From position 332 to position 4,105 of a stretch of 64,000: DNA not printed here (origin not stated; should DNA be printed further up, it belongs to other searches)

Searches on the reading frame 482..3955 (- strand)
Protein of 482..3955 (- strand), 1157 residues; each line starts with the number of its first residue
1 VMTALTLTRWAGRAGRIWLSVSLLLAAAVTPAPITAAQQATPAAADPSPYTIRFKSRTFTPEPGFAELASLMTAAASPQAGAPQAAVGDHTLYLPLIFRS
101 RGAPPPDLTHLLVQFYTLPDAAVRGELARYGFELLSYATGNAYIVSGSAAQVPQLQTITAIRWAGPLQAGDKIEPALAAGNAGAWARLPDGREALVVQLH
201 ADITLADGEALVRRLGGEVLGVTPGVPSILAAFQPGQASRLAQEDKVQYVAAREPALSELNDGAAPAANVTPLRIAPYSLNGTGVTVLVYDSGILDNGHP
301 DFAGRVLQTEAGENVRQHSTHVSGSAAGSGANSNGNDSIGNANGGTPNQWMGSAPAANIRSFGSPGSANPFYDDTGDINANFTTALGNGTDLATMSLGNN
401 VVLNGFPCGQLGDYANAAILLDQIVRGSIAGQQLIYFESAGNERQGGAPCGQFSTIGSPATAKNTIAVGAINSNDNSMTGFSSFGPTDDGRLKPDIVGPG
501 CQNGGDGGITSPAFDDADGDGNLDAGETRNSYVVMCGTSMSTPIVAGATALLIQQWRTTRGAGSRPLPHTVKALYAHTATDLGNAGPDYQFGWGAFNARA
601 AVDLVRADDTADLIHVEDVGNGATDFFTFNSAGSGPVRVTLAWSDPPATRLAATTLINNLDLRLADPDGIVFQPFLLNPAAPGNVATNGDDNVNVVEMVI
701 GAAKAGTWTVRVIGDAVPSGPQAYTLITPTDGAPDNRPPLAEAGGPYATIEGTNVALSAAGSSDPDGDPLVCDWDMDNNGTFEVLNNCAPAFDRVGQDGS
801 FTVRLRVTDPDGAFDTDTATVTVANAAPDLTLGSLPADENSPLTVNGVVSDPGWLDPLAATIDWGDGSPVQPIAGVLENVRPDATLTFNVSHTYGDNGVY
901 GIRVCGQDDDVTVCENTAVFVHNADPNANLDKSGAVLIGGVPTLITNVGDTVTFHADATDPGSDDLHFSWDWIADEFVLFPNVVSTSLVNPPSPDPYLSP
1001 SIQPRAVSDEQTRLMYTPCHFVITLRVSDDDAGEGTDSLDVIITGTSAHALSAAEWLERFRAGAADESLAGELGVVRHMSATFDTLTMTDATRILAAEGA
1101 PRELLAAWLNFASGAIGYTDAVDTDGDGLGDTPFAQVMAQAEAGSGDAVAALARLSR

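Call 58: search_protein_families(library=pfam, proteins=[window:482-3955:-], max_evalue=0.000001)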
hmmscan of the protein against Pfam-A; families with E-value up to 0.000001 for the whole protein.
window:482-3955:- (1157 aa): 4 families
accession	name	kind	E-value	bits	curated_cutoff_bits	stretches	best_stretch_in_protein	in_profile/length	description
PF00082.27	Peptidase_S8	-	6.9e-36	124.5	21.8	1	282-594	1-288/288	Subtilase family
PF18911.6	PKD_4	-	8.6e-18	64.6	27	1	736-823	1-85/85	PKD domain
PF00801.26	PKD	-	1.6e-07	31.7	23.5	0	751-818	13-76/80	PKD domain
PF22352.2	K319L-like_PKD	-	2e-07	31.4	27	0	752-823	11-84/84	K319L-like, PKD domain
